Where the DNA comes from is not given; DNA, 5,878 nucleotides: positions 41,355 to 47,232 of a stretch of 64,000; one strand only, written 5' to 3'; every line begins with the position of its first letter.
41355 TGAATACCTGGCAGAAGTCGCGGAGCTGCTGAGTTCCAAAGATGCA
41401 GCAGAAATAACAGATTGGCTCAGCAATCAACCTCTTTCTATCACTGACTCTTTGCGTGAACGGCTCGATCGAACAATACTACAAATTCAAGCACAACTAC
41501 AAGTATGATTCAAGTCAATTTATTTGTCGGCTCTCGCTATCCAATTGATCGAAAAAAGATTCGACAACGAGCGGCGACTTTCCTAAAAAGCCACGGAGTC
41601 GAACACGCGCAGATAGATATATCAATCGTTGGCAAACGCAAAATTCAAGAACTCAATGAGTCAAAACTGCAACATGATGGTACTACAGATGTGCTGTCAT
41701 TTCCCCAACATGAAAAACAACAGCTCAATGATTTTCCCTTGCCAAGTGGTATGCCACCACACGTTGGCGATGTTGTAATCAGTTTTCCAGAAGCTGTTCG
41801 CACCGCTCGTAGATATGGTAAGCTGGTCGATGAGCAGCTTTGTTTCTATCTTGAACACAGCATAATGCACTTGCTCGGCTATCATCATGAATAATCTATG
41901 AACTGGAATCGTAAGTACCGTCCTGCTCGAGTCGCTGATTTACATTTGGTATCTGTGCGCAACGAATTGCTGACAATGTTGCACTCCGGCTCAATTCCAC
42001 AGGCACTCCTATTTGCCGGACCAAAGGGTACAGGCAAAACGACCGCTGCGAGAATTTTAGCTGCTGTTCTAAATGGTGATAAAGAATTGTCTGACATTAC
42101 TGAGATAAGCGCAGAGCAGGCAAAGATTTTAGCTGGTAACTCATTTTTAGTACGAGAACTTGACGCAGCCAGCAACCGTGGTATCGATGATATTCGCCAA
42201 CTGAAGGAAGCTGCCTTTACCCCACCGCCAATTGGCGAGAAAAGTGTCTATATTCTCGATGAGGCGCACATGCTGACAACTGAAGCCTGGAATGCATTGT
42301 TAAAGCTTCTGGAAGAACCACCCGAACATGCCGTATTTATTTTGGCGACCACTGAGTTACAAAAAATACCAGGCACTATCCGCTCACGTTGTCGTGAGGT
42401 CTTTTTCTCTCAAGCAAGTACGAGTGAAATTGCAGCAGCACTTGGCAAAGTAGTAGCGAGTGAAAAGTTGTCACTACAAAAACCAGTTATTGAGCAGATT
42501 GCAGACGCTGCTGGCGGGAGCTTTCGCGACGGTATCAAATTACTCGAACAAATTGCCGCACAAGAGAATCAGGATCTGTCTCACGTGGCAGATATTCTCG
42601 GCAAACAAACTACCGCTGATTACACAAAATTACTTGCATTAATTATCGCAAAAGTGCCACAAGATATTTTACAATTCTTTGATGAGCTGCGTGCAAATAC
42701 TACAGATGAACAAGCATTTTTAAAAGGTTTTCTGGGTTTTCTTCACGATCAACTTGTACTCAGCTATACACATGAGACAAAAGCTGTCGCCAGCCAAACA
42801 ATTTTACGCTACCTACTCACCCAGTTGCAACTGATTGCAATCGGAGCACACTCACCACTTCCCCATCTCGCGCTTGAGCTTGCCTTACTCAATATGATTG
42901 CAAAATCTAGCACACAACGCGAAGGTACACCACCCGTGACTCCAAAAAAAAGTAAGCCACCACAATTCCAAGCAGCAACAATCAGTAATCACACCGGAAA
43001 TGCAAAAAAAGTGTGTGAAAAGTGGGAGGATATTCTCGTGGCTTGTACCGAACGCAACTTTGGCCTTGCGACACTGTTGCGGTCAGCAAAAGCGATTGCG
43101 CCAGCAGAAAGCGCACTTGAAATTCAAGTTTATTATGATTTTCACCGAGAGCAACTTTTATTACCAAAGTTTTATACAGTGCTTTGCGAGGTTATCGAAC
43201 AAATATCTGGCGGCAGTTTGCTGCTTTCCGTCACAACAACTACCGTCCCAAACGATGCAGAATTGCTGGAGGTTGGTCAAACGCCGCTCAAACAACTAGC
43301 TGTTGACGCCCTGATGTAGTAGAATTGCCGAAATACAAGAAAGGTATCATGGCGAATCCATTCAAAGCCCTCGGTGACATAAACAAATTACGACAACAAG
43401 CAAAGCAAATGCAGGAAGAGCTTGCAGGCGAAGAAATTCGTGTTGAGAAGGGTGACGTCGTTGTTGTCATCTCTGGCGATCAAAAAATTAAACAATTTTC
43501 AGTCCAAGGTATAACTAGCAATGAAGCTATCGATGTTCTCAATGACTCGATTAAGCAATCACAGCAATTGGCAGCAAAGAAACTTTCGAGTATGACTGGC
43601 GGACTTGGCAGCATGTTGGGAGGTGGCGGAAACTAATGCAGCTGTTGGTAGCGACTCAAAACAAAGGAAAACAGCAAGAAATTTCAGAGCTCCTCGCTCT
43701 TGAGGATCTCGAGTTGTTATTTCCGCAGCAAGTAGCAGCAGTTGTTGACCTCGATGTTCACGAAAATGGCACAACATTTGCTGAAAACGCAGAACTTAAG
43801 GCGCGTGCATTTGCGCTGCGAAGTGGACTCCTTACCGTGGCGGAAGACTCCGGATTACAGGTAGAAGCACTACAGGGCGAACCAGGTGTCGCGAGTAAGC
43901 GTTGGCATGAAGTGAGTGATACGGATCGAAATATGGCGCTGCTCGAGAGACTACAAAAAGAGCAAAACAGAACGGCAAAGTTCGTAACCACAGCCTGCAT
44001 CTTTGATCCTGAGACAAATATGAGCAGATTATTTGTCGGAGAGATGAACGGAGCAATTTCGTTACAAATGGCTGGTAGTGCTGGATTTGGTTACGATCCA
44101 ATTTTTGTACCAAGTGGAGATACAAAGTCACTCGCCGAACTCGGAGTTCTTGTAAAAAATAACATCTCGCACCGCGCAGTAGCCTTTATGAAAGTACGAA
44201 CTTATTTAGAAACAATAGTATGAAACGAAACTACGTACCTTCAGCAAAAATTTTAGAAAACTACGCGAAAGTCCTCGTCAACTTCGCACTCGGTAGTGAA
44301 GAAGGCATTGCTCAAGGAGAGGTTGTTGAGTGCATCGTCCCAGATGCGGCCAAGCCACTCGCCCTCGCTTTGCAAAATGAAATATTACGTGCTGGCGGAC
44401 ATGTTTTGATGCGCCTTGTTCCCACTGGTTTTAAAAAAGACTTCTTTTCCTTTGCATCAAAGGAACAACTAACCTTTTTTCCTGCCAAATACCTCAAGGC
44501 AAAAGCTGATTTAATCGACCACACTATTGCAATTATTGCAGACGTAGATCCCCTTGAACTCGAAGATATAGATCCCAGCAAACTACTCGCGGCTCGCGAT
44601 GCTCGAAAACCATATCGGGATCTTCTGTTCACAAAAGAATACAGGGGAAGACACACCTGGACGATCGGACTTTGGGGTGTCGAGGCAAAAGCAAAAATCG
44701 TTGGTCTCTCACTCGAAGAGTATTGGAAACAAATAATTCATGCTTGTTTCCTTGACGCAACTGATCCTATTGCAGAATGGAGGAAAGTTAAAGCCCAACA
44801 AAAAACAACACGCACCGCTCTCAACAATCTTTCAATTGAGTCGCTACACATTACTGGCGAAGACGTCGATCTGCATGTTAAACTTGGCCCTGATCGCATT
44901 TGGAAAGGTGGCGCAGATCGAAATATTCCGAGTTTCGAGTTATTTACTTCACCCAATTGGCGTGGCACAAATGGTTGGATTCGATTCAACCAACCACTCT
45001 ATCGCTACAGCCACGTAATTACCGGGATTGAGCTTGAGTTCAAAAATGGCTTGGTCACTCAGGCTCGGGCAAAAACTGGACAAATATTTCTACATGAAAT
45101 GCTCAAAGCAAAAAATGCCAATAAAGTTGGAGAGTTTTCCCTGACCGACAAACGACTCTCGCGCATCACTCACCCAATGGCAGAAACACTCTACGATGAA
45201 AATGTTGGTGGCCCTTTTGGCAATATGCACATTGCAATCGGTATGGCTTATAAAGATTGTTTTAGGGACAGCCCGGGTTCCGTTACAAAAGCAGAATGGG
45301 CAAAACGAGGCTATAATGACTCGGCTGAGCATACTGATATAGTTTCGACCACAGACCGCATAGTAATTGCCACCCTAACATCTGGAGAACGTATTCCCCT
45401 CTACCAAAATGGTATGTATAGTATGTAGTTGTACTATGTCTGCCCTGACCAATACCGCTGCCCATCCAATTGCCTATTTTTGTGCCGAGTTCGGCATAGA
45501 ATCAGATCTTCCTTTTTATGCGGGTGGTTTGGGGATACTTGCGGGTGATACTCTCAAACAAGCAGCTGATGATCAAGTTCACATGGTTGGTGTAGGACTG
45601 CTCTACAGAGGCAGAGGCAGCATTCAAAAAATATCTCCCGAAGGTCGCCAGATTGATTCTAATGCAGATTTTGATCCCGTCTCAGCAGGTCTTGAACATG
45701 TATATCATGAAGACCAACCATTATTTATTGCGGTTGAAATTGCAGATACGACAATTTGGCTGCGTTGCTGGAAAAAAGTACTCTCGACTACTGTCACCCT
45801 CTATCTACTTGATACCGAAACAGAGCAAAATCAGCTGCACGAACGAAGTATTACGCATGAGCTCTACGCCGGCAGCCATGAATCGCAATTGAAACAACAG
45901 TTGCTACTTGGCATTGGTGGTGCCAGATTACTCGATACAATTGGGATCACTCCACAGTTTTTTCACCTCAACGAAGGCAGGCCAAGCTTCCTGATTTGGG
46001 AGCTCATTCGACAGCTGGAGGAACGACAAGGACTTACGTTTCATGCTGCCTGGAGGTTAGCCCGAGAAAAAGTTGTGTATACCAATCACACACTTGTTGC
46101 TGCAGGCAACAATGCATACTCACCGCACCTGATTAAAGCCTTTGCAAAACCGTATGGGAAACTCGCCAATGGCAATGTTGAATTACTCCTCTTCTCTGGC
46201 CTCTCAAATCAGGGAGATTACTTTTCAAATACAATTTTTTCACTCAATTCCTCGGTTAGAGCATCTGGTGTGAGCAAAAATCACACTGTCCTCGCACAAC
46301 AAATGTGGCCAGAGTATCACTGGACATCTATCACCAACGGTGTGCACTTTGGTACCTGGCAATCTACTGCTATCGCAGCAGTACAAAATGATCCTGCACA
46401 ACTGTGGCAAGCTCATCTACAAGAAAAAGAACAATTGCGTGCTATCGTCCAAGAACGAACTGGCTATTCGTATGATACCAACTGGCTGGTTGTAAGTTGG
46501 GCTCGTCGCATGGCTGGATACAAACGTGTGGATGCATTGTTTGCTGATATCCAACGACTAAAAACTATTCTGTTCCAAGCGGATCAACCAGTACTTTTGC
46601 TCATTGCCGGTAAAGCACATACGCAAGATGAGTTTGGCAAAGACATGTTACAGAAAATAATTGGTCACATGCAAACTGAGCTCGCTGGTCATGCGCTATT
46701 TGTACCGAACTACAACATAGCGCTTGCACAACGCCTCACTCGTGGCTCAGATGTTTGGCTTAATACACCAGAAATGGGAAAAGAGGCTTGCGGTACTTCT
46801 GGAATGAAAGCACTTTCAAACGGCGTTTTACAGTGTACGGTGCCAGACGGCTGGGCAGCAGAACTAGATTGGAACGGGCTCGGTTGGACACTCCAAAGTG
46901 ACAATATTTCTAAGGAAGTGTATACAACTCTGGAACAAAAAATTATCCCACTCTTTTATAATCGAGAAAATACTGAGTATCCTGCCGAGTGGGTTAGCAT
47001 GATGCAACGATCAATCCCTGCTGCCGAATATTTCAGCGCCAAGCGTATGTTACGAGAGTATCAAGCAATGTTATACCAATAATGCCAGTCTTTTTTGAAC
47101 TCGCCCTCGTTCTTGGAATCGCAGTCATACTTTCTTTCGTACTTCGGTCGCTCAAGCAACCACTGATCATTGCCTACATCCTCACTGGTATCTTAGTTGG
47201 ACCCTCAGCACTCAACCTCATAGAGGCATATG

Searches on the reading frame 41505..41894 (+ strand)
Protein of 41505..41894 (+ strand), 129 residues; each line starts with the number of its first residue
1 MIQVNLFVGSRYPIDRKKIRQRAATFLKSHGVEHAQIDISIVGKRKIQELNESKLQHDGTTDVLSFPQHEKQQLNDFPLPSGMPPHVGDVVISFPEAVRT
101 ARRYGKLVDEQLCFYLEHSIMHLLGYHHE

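Call 9: search_protein_families(library=pfam, proteins=[window:41505-41894:+], max_evalue=0.001)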
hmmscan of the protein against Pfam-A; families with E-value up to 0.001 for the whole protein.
window:41505-41894:+ (129 aa): 1 family
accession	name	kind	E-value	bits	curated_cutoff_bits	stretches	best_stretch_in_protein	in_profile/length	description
PF02130.23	YbeY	-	1.8e-25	89.7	25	1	17-129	8-110/129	Endoribonuclease YbeY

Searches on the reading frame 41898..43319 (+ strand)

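Call 9: search_protein_families(library=pfam, proteins=[window:41898-43319:+], max_evalue=0.001)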
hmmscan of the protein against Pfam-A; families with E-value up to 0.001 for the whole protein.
window:41898-43319:+ (473 aa): 10 families
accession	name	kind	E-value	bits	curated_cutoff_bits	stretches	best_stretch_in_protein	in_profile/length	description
PF13177.12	DNA_pol3_delta2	-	3.7e-29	102.2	27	1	22-172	7-159/161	DNA polymerase III, delta subunit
PF00004.35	AAA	-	2.5e-12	47.8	21.2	1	37-170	1-128/131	ATPase family associated with various cellular activities (AAA)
PF13401.12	AAA_22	-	3.1e-07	31.2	27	1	36-151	7-122/130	AAA domain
PF13604.12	AAA_30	-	5.7e-07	29.9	27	1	37-141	21-115/191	AAA domain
PF22608.2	DNAX_ATPase_lid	-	6.7e-07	29.4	27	1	178-219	2-43/49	DNA polymerase III clamp loader subunit, ATPase lid domain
PF07728.20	AAA_5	-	3.9e-06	27.3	22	1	37-140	2-92/139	AAA domain (dynein-related subfamily)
PF13173.12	AAA_14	-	0.00027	21.4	27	0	35-152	3-98/129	AAA domain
PF12169.13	DNA_pol3_gamma3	-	0.00028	21.1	24.4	0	228-295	4-71/143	DNA polymerase III subunits gamma and tau domain III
PF03215.21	Rad17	-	0.00074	19.9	23.8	0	2-58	8-69/186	Rad17 P-loop domain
PF13191.12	AAA_16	-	0.0009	20.2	32.6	0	25-129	16-147/167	AAA ATPase domain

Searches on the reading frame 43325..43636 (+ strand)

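Call 9: search_protein_families(library=pfam, proteins=[window:43325-43636:+], max_evalue=0.001)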
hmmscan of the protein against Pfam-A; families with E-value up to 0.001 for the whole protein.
window:43325-43636:+ (103 aa): 1 family
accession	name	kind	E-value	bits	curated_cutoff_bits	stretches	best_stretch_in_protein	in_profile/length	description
PF02575.21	YbaB_DNA_bd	-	6e-07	30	25.5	1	19-94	4-90/91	YbaB/EbfC DNA-binding family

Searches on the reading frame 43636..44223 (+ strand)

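Call 9: search_protein_families(library=pfam, proteins=[window:43636-44223:+], max_evalue=0.001)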
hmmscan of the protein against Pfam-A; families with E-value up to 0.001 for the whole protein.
window:43636-44223:+ (195 aa): 1 family
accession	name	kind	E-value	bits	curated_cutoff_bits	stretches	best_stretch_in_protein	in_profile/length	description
PF01725.21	Ham1p_like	-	4e-52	177.3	22.5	1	3-189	1-185/186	Ham1 family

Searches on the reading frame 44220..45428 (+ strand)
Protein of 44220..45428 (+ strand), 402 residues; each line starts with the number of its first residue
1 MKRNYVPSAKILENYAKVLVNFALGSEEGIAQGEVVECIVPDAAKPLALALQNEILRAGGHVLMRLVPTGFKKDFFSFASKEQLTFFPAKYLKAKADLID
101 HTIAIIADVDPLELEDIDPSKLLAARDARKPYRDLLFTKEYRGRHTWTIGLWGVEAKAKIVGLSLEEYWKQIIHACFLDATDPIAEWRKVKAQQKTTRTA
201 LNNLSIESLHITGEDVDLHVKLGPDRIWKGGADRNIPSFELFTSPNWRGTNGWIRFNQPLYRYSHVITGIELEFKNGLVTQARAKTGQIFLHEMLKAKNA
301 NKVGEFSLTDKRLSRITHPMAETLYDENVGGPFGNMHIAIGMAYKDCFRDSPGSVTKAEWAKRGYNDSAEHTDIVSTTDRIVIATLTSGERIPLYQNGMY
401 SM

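Call 9: search_protein_families(library=pfam, proteins=[window:44220-45428:+], max_evalue=0.001)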
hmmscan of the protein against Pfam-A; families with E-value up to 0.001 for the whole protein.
window:44220-45428:+ (402 aa): 1 family
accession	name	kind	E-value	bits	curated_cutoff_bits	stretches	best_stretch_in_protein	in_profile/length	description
PF02073.20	Peptidase_M29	-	6.1e-86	289.2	27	1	10-400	3-406/406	Thermophilic metalloprotease (M29)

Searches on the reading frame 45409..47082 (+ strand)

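Call 9: search_protein_families(library=pfam, proteins=[window:45409-47082:+], max_evalue=0.001)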
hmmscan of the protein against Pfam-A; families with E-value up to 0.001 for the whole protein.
window:45409-47082:+ (557 aa): 1 family
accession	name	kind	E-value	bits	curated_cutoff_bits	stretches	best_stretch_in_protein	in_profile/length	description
PF00343.26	Phosphorylase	-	3e-25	89.1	27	2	331-485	418-583/713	Carbohydrate phosphorylase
